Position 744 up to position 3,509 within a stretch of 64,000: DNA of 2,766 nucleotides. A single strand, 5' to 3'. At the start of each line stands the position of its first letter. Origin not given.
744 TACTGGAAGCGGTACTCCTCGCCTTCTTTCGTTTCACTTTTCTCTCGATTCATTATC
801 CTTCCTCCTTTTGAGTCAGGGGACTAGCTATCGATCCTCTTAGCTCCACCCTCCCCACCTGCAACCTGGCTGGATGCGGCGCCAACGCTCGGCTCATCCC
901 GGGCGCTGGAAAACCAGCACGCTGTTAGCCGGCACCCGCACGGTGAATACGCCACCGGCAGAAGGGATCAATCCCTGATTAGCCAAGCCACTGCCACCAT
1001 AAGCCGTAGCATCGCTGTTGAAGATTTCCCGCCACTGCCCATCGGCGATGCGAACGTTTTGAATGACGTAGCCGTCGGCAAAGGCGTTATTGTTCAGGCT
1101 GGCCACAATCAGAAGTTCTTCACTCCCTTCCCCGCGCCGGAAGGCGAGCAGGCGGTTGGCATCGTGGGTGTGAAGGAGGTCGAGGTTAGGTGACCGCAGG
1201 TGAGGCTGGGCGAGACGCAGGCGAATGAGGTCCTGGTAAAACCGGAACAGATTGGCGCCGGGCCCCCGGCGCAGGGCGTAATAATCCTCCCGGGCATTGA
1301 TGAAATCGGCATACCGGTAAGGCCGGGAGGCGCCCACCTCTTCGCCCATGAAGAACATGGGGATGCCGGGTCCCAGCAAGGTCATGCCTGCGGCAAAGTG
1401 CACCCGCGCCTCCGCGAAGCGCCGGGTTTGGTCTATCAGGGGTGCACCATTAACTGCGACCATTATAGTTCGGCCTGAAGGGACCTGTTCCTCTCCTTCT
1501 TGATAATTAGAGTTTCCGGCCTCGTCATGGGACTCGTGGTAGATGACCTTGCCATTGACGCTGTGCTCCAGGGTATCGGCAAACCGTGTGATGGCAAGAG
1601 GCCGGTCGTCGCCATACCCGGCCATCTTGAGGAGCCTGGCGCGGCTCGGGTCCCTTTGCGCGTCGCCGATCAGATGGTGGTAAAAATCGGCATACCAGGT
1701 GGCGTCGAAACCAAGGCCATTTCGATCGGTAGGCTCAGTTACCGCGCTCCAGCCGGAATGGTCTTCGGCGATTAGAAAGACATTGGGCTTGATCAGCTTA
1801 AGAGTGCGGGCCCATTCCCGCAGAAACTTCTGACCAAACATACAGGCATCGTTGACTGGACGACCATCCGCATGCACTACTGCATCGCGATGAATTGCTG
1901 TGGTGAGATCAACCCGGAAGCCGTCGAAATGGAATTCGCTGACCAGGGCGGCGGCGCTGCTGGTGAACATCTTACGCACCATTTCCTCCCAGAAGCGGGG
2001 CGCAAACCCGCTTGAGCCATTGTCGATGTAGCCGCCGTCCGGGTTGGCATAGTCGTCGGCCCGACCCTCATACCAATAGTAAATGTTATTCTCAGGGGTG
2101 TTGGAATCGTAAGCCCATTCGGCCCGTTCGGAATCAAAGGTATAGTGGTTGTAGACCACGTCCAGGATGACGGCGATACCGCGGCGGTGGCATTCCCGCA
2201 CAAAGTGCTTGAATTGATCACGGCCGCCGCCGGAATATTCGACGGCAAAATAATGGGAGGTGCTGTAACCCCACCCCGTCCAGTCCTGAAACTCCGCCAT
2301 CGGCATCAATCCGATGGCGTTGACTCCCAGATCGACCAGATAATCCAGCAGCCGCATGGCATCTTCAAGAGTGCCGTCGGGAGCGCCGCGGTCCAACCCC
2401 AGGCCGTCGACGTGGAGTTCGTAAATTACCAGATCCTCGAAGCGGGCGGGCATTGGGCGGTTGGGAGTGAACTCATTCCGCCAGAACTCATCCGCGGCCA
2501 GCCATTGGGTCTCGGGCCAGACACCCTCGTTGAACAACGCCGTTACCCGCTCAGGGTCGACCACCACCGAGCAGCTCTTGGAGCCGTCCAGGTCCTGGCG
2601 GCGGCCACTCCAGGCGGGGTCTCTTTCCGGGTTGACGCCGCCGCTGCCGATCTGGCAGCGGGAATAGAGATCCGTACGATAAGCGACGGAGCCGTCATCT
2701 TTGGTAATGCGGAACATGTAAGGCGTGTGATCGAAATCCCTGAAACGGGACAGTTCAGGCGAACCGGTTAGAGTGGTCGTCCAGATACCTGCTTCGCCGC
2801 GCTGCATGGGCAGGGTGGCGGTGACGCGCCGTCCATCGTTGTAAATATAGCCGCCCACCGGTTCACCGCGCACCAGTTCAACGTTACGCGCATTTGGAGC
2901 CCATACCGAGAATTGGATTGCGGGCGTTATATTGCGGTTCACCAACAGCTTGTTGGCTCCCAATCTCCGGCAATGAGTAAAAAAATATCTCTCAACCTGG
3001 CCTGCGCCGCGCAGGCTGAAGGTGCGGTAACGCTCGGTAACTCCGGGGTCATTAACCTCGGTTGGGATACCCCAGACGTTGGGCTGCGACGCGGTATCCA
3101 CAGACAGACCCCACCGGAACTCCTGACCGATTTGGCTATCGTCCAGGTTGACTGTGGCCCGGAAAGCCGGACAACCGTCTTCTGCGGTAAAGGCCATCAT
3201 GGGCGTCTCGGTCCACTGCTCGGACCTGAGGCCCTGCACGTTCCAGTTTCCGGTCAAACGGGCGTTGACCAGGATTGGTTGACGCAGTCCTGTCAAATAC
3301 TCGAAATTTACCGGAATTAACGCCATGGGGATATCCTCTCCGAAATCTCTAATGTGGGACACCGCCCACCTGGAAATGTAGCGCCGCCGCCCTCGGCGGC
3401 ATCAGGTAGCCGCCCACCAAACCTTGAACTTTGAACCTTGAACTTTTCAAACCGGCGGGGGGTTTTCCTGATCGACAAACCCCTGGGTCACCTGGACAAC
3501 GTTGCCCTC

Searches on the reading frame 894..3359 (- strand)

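Call 32: search_protein_families(library=pfam, proteins=[window:894-3359:-], max_evalue=0.001)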
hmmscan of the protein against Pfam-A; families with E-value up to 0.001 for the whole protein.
window:894-3359:- (821 aa): 5 families
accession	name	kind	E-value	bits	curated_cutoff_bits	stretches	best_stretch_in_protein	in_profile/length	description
PF00128.31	Alpha-amylase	-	2.5e-22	80.2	22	1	328-642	15-348/446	Alpha amylase, catalytic domain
PF02806.24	Alpha-amylase_C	-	1.5e-11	44.9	21.2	1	732-818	6-93/95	Alpha amylase, C-terminal all-beta domain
PF02922.24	CBM_48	-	2e-07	31.7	22.4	1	147-232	12-82/83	Carbohydrate-binding module 48 (Isoamylase N-terminal domain)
PF11941.14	DUF3459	-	3.2e-07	31.1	22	1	707-793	1-78/90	Domain of unknown function (DUF3459)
PF18952.6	DUF5696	-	0.00014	20.9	25.6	1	328-482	263-412/612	Family of unknown function (DUF5696)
